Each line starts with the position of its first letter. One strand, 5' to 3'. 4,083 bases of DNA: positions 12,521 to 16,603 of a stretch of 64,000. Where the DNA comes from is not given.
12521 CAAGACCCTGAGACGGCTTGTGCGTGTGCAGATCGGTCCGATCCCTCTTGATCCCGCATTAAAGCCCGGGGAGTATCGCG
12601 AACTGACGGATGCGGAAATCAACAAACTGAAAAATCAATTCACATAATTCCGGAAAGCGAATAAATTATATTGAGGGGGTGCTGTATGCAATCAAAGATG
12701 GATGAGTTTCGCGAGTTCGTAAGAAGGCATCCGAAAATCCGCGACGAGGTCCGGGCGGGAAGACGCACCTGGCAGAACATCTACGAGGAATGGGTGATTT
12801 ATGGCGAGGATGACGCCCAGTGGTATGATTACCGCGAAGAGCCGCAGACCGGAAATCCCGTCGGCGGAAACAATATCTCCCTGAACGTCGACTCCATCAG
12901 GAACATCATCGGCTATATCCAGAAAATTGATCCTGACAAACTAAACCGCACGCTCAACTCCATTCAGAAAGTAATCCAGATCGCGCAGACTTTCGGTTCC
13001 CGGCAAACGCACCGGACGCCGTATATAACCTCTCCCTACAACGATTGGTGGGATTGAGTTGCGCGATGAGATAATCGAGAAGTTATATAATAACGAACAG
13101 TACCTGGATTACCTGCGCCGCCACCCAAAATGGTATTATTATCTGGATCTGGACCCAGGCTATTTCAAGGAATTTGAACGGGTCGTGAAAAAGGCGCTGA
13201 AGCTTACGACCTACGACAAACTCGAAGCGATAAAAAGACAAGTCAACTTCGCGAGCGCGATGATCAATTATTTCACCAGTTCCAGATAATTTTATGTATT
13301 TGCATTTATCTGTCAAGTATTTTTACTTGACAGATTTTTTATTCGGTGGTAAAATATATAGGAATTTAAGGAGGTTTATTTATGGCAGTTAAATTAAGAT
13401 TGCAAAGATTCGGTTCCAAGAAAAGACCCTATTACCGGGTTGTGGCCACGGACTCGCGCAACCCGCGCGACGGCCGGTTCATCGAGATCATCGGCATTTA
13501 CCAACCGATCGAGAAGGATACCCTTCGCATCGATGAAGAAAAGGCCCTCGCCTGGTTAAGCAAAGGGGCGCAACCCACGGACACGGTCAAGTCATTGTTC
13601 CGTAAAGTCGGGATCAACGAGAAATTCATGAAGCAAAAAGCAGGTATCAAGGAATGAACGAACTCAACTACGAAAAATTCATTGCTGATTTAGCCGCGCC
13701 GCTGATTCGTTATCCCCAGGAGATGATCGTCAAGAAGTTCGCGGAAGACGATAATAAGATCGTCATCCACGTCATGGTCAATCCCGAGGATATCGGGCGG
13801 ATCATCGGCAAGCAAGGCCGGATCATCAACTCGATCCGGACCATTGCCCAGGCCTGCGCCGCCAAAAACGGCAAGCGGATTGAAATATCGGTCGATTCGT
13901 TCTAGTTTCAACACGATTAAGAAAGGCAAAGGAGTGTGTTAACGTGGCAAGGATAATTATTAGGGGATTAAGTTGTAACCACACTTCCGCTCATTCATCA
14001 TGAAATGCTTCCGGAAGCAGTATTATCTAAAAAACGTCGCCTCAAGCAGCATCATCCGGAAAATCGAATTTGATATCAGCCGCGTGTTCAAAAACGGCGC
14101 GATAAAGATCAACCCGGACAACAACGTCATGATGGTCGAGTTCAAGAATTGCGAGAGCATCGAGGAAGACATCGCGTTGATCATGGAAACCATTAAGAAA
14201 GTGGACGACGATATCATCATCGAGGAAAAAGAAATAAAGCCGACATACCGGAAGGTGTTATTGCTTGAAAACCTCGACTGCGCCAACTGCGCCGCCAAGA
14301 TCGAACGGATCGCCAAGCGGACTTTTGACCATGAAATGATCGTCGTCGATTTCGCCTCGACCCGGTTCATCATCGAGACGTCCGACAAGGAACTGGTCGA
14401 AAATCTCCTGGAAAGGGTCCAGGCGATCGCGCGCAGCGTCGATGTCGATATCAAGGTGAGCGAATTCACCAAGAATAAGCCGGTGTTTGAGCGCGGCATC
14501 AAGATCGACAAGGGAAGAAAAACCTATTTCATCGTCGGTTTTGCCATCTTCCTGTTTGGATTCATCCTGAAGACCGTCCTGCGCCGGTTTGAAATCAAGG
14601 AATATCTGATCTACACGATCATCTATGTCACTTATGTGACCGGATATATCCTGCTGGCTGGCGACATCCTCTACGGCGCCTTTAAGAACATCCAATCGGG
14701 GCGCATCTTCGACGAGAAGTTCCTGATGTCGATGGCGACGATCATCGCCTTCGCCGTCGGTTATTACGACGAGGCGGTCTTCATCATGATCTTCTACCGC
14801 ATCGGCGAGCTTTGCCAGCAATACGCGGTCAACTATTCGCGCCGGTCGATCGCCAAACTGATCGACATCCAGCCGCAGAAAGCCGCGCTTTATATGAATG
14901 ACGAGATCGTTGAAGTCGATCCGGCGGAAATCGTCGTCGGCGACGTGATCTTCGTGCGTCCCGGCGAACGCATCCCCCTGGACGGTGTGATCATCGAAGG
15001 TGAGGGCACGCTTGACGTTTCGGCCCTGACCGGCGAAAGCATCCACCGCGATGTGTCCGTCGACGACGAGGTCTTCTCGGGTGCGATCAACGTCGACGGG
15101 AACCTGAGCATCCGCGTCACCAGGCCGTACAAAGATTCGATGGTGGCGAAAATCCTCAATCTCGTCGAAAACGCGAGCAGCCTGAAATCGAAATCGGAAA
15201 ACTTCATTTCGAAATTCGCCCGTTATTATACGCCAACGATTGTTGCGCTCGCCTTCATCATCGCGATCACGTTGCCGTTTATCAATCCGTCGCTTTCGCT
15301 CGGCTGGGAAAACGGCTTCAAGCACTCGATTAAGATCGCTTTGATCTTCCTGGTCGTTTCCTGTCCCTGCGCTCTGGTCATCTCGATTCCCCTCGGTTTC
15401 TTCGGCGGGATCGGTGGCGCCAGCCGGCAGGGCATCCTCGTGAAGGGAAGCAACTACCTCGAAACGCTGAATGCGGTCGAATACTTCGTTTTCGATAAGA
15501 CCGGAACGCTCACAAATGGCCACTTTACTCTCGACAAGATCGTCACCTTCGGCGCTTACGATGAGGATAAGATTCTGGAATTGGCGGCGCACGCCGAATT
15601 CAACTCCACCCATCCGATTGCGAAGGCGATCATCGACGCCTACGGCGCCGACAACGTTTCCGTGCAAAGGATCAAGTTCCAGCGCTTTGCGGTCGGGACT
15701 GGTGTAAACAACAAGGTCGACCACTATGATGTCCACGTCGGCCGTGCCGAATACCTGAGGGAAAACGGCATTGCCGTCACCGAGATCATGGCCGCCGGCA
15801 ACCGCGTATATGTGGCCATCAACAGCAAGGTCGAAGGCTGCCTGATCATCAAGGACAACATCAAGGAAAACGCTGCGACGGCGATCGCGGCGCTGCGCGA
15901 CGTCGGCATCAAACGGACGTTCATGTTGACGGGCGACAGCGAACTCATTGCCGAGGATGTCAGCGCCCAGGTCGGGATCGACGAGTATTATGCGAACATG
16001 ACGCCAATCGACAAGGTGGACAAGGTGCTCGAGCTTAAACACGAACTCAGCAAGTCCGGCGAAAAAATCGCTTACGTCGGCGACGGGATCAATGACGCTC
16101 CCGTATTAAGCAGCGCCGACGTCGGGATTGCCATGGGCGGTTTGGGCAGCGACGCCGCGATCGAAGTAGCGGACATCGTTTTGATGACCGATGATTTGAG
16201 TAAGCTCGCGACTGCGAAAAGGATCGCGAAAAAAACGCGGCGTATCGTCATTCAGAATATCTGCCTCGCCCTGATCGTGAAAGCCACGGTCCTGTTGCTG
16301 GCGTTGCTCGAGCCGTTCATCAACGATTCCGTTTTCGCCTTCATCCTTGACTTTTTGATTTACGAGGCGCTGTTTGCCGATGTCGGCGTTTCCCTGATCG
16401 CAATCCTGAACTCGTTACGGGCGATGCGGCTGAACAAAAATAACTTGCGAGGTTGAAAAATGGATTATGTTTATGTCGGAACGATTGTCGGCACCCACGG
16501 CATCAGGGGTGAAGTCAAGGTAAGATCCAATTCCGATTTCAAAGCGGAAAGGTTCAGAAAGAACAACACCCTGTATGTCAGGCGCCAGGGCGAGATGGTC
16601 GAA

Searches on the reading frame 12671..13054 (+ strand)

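Call 20: search_protein_families(library=pfam, proteins=[window:12671-13054:+], max_evalue=0.01)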
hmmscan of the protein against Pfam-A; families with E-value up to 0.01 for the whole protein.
window:12671-13054:+ (128 aa): 1 family
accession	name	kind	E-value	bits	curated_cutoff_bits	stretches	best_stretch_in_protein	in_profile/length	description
PF14071.11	YlbD_coat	-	2e-23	83.5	27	1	12-106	2-99/126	Putative coat protein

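Call 59: search_protein_families(library=ncbifam, proteins=[window:12671-13054:+], max_evalue=0.01)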
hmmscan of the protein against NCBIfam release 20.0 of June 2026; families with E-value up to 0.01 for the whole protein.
window:12671-13054:+ (128 aa): 0 families

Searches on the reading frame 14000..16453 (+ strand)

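Call 20: search_protein_families(library=pfam, proteins=[window:14000-16453:+], max_evalue=0.01)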
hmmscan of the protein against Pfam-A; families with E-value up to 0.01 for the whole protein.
window:14000-16453:+ (818 aa): 5 families
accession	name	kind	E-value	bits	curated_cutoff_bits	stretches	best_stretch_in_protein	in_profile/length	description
PF00122.25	E1-E2_ATPase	-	4e-48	163.8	28.1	1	290-476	2-180/181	E1-E2 ATPase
PF00702.32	Hydrolase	-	1.7e-25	91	26.4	1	496-707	4-191/191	haloacid dehalogenase-like hydrolase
PF08282.18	Hydrolase_3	-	1.5e-05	25.3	20.9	1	670-729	186-244/255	haloacid dehalogenase-like hydrolase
PF12710.13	HAD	-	3.8e-05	24.7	27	1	621-703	86-188/189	haloacid dehalogenase-like hydrolase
PF00403.32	HMA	-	0.0011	19.7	24.8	0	88-142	3-58/62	Heavy-metal-associated domain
